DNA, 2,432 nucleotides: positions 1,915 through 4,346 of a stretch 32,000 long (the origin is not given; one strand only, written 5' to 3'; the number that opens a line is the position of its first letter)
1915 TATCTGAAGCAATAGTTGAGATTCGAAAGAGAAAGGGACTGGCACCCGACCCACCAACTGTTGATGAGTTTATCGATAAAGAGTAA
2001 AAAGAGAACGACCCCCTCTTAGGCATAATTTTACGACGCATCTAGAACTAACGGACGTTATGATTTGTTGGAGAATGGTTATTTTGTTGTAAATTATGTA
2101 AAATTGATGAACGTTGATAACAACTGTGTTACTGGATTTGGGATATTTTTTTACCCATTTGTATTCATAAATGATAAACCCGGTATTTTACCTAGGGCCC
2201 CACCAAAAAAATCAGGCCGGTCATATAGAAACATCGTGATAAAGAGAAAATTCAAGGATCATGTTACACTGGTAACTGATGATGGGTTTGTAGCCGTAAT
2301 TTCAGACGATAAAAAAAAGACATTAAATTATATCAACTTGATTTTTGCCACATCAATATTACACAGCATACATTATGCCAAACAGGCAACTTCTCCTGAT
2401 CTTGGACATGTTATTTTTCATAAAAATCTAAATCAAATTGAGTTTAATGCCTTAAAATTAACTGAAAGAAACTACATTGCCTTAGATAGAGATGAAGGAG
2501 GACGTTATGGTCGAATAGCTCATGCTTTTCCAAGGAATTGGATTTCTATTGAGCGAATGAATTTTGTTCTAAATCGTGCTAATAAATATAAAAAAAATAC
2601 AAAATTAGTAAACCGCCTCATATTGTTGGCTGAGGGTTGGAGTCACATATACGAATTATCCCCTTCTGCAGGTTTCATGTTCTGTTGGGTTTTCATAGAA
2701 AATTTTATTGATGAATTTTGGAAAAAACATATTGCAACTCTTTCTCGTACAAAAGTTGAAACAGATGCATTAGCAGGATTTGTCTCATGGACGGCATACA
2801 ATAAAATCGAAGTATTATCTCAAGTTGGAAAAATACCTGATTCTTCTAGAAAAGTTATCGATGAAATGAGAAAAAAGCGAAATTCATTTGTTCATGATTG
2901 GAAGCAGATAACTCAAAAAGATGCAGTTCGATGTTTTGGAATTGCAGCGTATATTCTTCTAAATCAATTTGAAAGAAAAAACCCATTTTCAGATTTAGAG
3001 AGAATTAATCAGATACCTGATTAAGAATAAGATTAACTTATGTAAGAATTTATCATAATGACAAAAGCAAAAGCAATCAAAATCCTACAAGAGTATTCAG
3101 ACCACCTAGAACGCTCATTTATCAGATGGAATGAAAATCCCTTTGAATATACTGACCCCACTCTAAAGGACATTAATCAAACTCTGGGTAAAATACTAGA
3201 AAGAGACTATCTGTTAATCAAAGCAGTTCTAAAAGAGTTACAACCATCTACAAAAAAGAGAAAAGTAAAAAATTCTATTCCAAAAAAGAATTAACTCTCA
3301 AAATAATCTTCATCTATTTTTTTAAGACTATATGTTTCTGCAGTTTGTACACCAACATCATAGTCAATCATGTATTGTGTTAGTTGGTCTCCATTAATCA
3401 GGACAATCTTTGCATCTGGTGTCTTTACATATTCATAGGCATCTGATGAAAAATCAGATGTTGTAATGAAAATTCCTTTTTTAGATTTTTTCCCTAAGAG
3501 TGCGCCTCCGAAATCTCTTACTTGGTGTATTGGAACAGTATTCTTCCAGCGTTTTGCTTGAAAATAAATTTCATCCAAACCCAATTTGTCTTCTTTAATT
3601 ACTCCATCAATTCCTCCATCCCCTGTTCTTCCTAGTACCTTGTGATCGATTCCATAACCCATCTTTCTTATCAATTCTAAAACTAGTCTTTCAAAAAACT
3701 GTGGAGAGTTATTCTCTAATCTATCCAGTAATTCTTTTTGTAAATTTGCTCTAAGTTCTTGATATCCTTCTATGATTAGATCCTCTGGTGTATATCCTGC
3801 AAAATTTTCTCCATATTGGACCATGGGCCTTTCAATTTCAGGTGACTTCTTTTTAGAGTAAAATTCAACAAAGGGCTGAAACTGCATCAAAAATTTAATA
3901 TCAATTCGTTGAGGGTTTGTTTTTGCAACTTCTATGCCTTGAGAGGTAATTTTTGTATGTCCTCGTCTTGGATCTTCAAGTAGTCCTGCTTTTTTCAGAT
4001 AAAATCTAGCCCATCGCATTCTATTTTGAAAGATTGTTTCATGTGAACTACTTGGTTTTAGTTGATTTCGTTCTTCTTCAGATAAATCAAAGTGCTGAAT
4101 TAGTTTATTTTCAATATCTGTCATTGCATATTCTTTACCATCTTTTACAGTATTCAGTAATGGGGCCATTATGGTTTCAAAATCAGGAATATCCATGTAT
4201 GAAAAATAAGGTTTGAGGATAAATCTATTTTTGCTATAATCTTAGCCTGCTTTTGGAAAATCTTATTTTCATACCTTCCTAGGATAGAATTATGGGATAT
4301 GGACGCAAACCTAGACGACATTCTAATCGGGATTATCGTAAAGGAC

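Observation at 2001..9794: AT-rich accessory block with three nuclease-type defence genes between two translation-factor genes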

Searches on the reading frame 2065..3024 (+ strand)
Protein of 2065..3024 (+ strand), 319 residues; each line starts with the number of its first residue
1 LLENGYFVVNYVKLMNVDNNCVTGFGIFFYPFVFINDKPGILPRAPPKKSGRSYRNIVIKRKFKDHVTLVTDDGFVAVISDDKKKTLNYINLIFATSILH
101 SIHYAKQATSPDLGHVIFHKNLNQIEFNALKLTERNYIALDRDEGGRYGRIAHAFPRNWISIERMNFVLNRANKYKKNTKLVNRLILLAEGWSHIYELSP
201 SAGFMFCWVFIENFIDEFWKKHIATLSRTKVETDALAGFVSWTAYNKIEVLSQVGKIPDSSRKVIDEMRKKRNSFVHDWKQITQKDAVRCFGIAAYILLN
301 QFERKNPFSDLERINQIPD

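Call 3: search_protein_families(library=pfam, proteins=[window:2065-3024:+], max_evalue=0.01)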
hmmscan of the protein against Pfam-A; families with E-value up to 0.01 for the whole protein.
window:2065-3024:+ (319 aa): 2 families
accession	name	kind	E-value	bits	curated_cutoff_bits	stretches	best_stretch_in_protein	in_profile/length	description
PF13643.11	DUF4145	-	1e-05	26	23.1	1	244-293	37-86/88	Domain of unknown function (DUF4145)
PF18731.6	HEPN_Swt1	-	0.0095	16.6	27.5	0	256-296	70-109/115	Swt1-like HEPN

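Call 4: search_protein_families(library=padloc, proteins=[window:2065-3024:+], max_evalue=0.01)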
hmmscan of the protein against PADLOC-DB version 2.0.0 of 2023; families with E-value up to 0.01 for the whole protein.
window:2065-3024:+ (319 aa): 1 family
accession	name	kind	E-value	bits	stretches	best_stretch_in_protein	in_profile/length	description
PDLC01816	CARF1--CARF_HEPN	-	0.0057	13.6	1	262-299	359-398/427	-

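Call 5: search_protein_families(library=ncbifam, proteins=[window:2065-3024:+], max_evalue=0.01)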
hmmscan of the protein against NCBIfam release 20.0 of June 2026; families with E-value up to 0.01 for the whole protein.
window:2065-3024:+ (319 aa): 0 families

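Call 14: search_protein_families(library=phrogs, proteins=[window:2065-3024:+], max_evalue=0.01)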
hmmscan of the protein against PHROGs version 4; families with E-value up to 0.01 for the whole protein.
window:2065-3024:+ (319 aa): 0 families

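Call 47: find_related_loci(query=window:2107-3024:+, collection=metagenome_contigs, flank=10000)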
Query window:2107-3024:+ (305 aa) in metagenome_contigs; peptide patterns used: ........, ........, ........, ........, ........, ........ (x = any residue, [..] = any of these).
144 stretches matched a pattern, but none encodes a relative of the query by tblastn (E <= 1e-3).

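Call 56: search_protein_representatives(protein=window:2107-3024:+)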
Query: 305 residues. Proteins with E-value up to 0.001 (for the whole library): 359; up to 1e-10: 145; up to 1e-30: 11. The best 150 are listed.
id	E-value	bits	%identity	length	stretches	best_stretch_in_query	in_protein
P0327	1.1e-206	701.2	100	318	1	1-305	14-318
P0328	4.4e-50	186.9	34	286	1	9-288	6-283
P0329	1.8e-49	185.0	37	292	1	8-298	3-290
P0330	9.8e-48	179.2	34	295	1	5-296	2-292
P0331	5.2e-42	160.5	34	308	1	3-300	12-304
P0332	3.2e-39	151.3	32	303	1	2-297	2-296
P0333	2.9e-37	144.9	35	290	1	9-295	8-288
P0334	3.6e-35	138.0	31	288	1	9-297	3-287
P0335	4.8e-35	137.6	31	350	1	8-300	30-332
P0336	1.1e-32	129.9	30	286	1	12-294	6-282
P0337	8.9e-32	126.8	29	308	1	4-299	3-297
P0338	7.8e-30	120.5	31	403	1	9-298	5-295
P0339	2.2e-29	119.0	29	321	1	8-299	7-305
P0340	2.4e-27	112.3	28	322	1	9-290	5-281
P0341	8.0e-27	110.6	26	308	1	7-289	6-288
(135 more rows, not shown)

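Call 59: search_protein_families(library=pfam, alignment_id=A2, max_evalue=0.001)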
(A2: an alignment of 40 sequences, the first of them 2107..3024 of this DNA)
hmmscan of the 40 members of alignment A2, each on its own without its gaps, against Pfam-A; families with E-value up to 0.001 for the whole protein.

A. member 1, window:2107-3024:+ (305 aa): 1 family
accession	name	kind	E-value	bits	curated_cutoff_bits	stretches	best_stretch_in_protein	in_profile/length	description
PF13643.11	DUF4145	-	9.2e-06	26.1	23.1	1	230-279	37-86/88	Domain of unknown function (DUF4145)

B. families by the number of members that match (of 40 scanned): 3 families
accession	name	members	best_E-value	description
PF13643.11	DUF4145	6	9.2e-06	Domain of unknown function (DUF4145)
PF18735.6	HEPN_RiboL-PSP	3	0.00044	RiboL-PSP-HEPN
PF18730.6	HEPN_Cthe2314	2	3.5e-05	Cthe_2314-like HEPN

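Call 62: predict_structure(alignment_id=A2)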
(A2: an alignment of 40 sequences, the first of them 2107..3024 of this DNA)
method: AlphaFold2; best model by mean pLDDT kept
length: 305 residues; sequences in the alignment: 40
mean_pLDDT: 94.6   pTM: 0.90
mean pLDDT of the five models: 94.6, 93.9, 93.8, 92.9, 92.7
residues with pLDDT >= 90: 274; 70-90: 26; 50-70: 4; < 50: 1
segments of 3 or more residues with pLDDT < 50: none
pLDDT, mean of each block of 10 residues (from residue 1): 80 97 95 93 97 97 98 98 93 97 97 95 92 86 95 98 94 96 97 96 96 95 88 97 98 98 98 97 94 96 75
secondary structure, 60 per line:
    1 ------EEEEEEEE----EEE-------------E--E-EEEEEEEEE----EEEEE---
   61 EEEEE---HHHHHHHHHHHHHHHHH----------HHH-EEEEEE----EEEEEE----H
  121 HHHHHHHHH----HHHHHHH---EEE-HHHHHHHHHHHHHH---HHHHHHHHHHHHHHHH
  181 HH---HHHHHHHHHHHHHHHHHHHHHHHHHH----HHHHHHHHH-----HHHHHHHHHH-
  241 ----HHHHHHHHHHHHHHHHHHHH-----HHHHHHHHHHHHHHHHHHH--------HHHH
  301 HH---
elements in order: E7-14 E19-21 E40-48 E53-57 E61-65 H69-85 E100-105 E110-115 H120-129 H134-140 E144-146 H148-161 H165-182 H186-211 H216-224 H230-239 H245-264 H270-288 H297-302

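Call 65: fold_search(model_id=the predicted structure, library=pdb)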
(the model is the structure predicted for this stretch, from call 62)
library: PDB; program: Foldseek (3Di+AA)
matches with E <= 10: 214; with E <= 0.001: 0
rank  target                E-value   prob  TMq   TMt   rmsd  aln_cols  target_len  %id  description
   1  6y2p_A                1.2e-01  0.20  0.23  0.20  17.8       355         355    9  Escherichia coli RnlA-RnlB Toxin-Antitoxin System. (released 2021-04-14)
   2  6y2p_B                2.6e-01  0.18  0.22  0.19  15.4       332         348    8  Escherichia coli RnlA-RnlB Toxin-Antitoxin System. (released 2021-04-14)
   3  7o4i_O                2.9e-01  0.12  0.14  0.20  16.0       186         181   10  Yeast RNA polymerase II transcription pre-initiation complex with initial transcription bubble (released 2021-06-16)
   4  5yep_C                3.2e-01  0.90  0.27  0.52   5.3       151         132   10  Crystal structure of SO_3166-SO_3165 from Shewanella oneidensis (released 2018-03-28)
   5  1tbp_A                3.2e-01  0.08  0.11  0.15  20.0       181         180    9  CRYSTAL STRUCTURE OF YEAST TATA-BINDING PROTEIN AND MODEL FOR INTERACTION WITH DNA (released 1994-01-31)
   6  9oij_B                3.4e-01  0.85  0.28  0.42   6.6       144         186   20  Structure of S. Typhimurium 14028 Gifsy-1 prophage HepS (released 2026-01-28)
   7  1c9b_B                3.9e-01  0.18  0.17  0.25  15.4       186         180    8  CRYSTAL STRUCTURE OF A HUMAN TBP CORE DOMAIN-HUMAN TFIIB CORE DOMAIN COMPLEX BOUND TO AN EXTENDED, MODIFIED ADENOVIRAL (released 2000-01-10)
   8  9gef_A                3.9e-01  0.06  0.13  0.08  25.0       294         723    8  Experimental localization of metal-binding sites reveals the role of metal ions in the delafloxacin-stabilized Strepto (released 2024-10-16)
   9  4z3o_B                4.6e-01  0.06  0.13  0.08  25.2       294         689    9  Quinolone(Moxifloxacin)-DNA cleavage complex of topoisomerase IV from S. pneumoniae (released 2016-09-14)
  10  4z4q_B                5.6e-01  0.06  0.13  0.08  22.8       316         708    9  Quinazolinedione(PD 0305970)-DNA cleavage complex of topoisomerase IV from S. pneumoniae (released 2016-09-14)
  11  3k9f_A                5.9e-01  0.04  0.12  0.09  25.6       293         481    9  Detailed structural insight into the quinolone-DNA cleavage complex of type IIA topoisomerases (released 2009-10-27)
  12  4rod_B                6.5e-01  0.06  0.11  0.16  19.9       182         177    6  Human TFIIB-related factor 2 (Brf2) and TBP bound to TRNAU1 promoter (released 2015-12-30)
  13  5yep_B                6.9e-01  0.69  0.26  0.53   8.2       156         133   11  Crystal structure of SO_3166-SO_3165 from Shewanella oneidensis (released 2018-03-28)
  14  7zu0_B                6.9e-01  0.06  0.16  0.08  22.9       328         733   11  HOPS tethering complex from yeast (released 2022-09-28)
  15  5iy6_P                7.6e-01  0.13  0.16  0.25  15.0       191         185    8  Human holo-PIC in the closed state (released 2016-05-18)
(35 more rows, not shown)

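Call 75: search_solved_structures(query=A2, max_evalue=5)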
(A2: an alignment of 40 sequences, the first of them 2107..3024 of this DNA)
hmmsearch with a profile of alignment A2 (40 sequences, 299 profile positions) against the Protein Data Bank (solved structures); distinct sequences matched with E-value up to 5: 5.
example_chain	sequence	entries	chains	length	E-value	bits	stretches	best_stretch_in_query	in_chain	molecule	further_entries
9bj5_A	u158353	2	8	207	0.059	15.7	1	163-244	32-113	AbiV family abortive infection protein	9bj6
9bj7_A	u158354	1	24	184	0.079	15.3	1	170-244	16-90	AbiV family abortive infection protein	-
1uly_A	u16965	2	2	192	0.39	13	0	205-250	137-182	hypothetical protein PH1932 | hypothetical transcription regulator protein, PH1932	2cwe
1u2m_A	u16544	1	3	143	0.56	12.5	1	94-184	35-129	Histone-like protein HLP-1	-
1sg2_A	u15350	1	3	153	0.67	12.2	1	94-184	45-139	Seventeen Kilodalton Protein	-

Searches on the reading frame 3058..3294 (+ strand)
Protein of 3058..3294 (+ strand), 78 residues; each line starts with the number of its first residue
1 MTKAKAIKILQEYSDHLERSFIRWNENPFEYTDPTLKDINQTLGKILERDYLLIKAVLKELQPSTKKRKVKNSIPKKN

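Call 3: search_protein_families(library=pfam, proteins=[window:3058-3294:+], max_evalue=0.01)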
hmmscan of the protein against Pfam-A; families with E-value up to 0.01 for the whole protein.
window:3058-3294:+ (78 aa): 0 families

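Call 4: search_protein_families(library=padloc, proteins=[window:3058-3294:+], max_evalue=0.01)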
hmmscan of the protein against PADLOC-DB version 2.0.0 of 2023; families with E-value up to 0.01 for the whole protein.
window:3058-3294:+ (78 aa): 0 families

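Call 5: search_protein_families(library=ncbifam, proteins=[window:3058-3294:+], max_evalue=0.01)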
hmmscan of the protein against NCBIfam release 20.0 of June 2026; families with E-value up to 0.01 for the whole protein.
window:3058-3294:+ (78 aa): 0 families

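Call 14: search_protein_families(library=phrogs, proteins=[window:3058-3294:+], max_evalue=0.01)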
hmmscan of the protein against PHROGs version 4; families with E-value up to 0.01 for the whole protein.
window:3058-3294:+ (78 aa): 0 families

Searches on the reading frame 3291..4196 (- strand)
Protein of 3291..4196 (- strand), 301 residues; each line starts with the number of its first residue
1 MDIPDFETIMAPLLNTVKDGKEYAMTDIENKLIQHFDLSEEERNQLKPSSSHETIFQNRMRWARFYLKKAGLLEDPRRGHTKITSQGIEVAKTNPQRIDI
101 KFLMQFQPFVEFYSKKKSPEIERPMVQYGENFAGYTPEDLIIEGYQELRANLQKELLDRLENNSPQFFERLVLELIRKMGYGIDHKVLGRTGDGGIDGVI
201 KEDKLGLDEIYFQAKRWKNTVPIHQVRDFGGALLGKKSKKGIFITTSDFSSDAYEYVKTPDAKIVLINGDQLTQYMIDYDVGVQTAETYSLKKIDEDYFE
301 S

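Call 3: search_protein_families(library=pfam, proteins=[window:3291-4196:-], max_evalue=0.01)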
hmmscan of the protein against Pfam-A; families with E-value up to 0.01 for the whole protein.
window:3291-4196:- (301 aa): 4 families
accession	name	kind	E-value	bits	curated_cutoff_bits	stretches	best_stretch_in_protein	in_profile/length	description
PF04471.18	Mrr_cat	-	4.1e-35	120.8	21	1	161-276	2-115/115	Restriction endonuclease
PF14338.12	Mrr_N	-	3.5e-28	98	29.5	1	6-92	1-86/87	Mrr N-terminal domain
PF22722.2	NA-iREase1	-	6e-08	33.1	27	1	169-273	2-105/106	NACHT-associated inactive Restriction Endonuclease 1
PF13156.12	Mrr_cat_2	-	3.3e-06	27.4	22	1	191-282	27-120/127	Restriction endonuclease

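Call 4: search_protein_families(library=padloc, proteins=[window:3291-4196:-], max_evalue=0.01)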
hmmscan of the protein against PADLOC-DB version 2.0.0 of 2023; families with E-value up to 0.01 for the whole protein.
window:3291-4196:- (301 aa): 8 families
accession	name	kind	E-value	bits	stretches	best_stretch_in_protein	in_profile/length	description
PDLC03657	mREase_IV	-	2.4e-75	251.8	1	1-300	1-315/317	Type IV methyl-directed restriction enzyme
PDLC04796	PDC-S02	-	3.5e-23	80.2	1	141-300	221-380/390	-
PDLC04806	PDC-S02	-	3.3e-19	67.3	1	139-278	161-302/324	-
PDLC04819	PDC-S02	-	6.5e-15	53.2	1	160-279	193-309/334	-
PDLC03663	mREase_IV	-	9e-08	29.2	1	164-282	413-528/544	Type IV methyl-directed restriction enzyme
PDLC04815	PDC-S02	-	3.7e-07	27.8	1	168-277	210-319/346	-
PDLC03852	LmuA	-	0.00037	18.6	1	157-259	12-124/336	-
PDLC03203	mREase_II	-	0.001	16.4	1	164-286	253-379/393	Type II methyl-directed restriction enzyme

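Call 5: search_protein_families(library=ncbifam, proteins=[window:3291-4196:-], max_evalue=0.01)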
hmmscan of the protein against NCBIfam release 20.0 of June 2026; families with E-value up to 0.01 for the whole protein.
window:3291-4196:- (301 aa): 0 families

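Call 14: search_protein_families(library=phrogs, proteins=[window:3291-4196:-], max_evalue=0.01)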
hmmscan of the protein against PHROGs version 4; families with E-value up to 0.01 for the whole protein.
window:3291-4196:- (301 aa): 3 families
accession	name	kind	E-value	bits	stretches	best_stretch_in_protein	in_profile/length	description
phrog_19856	-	unknown function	3.2e-09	37.8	1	160-277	68-179/192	-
phrog_17577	-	DNA, RNA and nucleotide metabolism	2.1e-07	31.5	1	161-258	82-176/210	restriction endonuclease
phrog_33422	-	unknown function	8.2e-05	23.1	1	161-264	109-209/220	-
